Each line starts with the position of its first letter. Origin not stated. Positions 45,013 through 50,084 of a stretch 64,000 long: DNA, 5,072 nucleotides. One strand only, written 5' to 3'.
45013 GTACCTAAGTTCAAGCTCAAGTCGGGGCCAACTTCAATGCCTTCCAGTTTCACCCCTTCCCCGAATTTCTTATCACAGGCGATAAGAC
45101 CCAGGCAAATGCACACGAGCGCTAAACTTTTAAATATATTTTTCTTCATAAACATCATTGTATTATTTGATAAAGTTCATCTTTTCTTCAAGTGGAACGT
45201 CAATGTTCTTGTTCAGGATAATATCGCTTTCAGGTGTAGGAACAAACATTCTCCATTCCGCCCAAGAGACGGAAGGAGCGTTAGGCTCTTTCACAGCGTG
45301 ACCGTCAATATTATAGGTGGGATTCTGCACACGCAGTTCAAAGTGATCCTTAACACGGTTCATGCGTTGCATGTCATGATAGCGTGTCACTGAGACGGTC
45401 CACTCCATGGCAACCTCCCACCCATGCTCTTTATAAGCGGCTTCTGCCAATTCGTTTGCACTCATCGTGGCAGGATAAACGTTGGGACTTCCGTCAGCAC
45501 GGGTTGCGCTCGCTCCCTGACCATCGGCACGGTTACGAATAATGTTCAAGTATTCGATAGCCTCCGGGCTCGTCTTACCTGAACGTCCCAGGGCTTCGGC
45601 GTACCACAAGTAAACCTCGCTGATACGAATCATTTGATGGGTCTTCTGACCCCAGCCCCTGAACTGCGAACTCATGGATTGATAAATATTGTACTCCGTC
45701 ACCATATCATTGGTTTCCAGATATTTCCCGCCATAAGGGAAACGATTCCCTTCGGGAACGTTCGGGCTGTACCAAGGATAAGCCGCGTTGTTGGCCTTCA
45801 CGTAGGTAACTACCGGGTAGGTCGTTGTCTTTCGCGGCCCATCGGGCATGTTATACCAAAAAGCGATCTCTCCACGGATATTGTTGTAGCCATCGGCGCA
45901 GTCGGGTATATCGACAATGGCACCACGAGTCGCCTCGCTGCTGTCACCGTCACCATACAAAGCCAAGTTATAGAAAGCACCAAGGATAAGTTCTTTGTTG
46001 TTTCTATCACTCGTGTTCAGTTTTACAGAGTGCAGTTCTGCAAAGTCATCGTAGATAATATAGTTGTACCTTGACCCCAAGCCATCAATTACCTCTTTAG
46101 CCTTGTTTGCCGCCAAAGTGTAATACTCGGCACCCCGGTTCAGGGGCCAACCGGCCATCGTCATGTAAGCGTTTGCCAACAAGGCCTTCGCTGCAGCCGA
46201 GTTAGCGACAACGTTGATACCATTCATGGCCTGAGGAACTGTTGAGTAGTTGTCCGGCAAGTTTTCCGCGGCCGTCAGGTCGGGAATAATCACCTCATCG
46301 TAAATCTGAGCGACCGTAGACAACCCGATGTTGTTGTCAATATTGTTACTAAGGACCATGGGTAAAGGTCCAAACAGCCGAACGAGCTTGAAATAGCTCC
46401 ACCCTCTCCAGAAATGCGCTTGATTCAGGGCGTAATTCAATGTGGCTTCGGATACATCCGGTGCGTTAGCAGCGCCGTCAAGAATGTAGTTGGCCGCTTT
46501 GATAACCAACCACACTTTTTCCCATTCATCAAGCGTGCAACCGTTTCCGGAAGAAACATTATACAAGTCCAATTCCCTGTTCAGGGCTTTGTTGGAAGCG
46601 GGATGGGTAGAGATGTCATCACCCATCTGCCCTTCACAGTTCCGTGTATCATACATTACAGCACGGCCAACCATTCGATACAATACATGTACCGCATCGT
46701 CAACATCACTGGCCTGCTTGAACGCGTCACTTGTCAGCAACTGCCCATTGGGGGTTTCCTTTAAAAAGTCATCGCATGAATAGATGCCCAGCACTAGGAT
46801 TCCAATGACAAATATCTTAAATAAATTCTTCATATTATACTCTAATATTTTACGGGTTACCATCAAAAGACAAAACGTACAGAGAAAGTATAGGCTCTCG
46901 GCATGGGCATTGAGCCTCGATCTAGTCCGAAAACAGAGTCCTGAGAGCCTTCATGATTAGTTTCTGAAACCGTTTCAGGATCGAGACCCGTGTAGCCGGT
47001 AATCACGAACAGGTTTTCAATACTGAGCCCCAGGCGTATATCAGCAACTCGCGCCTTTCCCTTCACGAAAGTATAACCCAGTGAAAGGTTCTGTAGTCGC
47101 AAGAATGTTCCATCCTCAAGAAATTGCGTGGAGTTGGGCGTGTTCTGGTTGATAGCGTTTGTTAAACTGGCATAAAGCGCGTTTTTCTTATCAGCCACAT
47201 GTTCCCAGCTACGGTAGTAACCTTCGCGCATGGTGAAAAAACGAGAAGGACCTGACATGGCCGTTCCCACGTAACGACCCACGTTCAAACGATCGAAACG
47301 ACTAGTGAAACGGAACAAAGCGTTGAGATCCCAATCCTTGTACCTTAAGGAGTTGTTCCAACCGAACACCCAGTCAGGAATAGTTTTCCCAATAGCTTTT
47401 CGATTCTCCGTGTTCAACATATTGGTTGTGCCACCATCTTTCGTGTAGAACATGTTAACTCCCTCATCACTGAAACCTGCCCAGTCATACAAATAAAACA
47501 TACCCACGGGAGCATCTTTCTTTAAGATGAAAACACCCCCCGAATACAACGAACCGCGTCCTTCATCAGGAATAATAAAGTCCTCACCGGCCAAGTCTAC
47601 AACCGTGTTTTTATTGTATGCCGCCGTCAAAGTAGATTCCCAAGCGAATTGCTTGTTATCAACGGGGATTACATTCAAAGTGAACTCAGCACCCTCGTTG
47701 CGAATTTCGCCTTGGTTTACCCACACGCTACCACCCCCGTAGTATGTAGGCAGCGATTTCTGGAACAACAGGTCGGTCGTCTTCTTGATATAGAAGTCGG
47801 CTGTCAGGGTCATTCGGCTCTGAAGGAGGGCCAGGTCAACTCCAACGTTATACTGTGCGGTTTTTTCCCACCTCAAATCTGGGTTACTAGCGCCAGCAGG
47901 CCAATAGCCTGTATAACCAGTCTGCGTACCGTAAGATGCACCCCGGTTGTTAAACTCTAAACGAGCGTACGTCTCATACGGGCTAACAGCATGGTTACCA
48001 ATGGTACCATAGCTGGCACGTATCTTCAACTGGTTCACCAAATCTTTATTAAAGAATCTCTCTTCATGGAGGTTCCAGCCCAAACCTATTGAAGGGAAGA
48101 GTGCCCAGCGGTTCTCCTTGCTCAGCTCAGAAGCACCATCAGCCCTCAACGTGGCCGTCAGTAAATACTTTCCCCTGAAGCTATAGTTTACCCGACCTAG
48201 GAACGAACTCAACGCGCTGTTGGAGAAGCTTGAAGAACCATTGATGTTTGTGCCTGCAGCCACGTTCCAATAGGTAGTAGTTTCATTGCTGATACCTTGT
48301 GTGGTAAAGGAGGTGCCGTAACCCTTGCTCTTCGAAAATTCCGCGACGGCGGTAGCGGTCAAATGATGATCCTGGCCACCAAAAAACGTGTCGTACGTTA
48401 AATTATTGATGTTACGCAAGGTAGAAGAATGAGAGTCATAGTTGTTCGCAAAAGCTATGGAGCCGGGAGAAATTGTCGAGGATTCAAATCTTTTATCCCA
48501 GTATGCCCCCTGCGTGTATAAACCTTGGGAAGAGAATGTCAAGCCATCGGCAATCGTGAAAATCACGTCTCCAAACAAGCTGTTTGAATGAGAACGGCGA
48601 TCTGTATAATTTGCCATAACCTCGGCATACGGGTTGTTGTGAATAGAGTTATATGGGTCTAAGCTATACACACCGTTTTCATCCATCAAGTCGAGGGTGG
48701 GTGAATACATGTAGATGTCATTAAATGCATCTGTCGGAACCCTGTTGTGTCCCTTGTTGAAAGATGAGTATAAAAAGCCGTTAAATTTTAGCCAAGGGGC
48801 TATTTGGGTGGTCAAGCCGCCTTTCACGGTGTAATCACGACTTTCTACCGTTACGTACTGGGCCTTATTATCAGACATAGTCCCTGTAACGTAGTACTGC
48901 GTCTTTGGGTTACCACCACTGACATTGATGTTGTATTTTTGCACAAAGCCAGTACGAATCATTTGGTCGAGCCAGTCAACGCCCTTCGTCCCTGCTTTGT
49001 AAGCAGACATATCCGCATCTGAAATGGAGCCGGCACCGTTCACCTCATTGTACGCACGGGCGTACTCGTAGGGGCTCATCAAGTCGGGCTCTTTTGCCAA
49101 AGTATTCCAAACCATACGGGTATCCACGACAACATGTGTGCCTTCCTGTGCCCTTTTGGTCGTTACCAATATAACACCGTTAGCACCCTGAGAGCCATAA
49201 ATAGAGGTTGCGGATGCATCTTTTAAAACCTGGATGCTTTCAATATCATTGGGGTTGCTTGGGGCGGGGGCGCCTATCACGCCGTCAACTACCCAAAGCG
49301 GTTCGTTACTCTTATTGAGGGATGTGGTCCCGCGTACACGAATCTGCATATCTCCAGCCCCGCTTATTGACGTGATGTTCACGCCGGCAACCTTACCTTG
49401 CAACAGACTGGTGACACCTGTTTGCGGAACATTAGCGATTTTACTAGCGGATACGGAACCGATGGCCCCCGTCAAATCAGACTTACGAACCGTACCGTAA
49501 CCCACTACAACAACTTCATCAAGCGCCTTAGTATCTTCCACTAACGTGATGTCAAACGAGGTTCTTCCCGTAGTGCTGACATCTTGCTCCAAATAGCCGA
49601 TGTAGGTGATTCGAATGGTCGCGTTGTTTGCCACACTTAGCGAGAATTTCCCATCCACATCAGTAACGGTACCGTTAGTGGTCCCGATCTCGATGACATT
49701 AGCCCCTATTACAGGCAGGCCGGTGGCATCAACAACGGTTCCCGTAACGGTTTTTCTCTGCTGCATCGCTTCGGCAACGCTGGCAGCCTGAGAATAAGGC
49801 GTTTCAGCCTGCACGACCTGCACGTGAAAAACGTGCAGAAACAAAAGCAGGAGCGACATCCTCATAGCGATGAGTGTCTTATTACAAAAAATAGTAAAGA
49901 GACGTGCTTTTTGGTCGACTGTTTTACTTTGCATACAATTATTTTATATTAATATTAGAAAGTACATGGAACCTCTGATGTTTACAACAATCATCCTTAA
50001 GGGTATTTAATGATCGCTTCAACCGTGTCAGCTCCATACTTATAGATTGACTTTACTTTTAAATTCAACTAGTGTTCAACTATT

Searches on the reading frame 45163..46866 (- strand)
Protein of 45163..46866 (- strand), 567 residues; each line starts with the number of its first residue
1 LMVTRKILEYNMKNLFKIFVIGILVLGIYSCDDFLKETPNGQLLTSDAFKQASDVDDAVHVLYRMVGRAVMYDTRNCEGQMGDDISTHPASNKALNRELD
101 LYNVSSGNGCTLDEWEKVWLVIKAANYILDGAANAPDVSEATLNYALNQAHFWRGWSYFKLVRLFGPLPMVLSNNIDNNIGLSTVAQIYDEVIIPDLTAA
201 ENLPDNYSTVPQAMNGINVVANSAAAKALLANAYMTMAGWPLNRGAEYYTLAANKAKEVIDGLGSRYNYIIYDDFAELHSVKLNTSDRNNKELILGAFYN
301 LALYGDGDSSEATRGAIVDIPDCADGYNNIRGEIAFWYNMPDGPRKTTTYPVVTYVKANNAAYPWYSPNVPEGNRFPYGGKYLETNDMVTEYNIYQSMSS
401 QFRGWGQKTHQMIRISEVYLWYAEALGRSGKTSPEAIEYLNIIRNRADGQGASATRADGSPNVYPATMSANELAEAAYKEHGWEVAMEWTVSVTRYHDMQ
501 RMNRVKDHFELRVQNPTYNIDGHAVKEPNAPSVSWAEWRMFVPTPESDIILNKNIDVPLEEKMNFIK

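Call 16: search_protein_families(library=pfam, proteins=[window:45163-46866:-], max_evalue=0.001)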
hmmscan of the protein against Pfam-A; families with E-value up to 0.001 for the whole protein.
window:45163-46866:- (567 aa): 2 families
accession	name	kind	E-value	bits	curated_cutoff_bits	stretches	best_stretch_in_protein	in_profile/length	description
PF14322.12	SusD-like_3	-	8.2e-21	75.6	27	1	33-234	1-190/191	Starch-binding associating with outer membrane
PF07980.17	SusD_RagB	-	9.9e-17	62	23.1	1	390-555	140-291/297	SusD family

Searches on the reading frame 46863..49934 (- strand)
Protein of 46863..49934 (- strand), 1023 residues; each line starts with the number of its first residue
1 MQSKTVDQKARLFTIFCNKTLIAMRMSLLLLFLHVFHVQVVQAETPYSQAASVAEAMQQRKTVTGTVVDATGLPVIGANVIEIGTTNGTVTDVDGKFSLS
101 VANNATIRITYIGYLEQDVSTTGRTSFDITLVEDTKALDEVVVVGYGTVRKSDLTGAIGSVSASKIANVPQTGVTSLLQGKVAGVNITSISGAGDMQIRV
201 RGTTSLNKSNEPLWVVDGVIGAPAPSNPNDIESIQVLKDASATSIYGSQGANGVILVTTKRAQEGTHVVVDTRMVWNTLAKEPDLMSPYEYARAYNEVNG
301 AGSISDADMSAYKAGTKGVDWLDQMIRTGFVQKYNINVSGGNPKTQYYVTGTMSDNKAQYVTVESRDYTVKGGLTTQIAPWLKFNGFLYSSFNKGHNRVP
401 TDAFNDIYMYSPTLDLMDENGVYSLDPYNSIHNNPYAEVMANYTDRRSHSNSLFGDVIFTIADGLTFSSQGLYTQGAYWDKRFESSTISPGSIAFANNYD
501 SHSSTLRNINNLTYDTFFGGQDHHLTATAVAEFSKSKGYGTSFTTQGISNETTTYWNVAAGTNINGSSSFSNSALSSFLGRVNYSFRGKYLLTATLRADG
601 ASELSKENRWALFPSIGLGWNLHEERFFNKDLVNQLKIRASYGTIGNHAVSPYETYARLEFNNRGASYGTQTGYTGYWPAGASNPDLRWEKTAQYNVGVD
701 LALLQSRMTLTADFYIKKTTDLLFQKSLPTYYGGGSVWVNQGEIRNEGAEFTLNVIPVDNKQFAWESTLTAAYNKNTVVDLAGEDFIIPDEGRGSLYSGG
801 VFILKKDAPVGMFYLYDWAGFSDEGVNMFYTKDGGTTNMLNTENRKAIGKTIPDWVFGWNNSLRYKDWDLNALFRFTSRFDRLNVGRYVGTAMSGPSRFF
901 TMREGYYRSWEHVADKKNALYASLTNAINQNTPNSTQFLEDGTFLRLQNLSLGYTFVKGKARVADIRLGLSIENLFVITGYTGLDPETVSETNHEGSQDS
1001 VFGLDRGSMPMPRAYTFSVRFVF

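Call 16: search_protein_families(library=pfam, proteins=[window:46863-49934:-], max_evalue=0.001)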
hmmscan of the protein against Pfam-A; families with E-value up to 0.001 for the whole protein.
window:46863-49934:- (1023 aa): 5 families
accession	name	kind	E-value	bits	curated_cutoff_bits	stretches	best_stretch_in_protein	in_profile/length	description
PF00593.30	TonB_dep_Rec_b-barrel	-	8.2e-20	72.5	27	1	408-975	19-436/436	TonB dependent receptor-like, beta-barrel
PF13715.12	CarbopepD_reg_2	-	4.4e-16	59.1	32.2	1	63-143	1-88/88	CarboxypepD_reg-like domain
PF07715.20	Plug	-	1.3e-13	51.8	23.9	1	151-254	2-107/107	TonB-dependent Receptor Plug Domain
PF13620.12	CarboxypepD_reg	-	8.6e-10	39.3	32.3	1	62-121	1-71/82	Carboxypeptidase regulatory-like domain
PF15976.11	CooC_C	-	0.00049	20.5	29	0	59-106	15-60/93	CS1-pili formation C-terminal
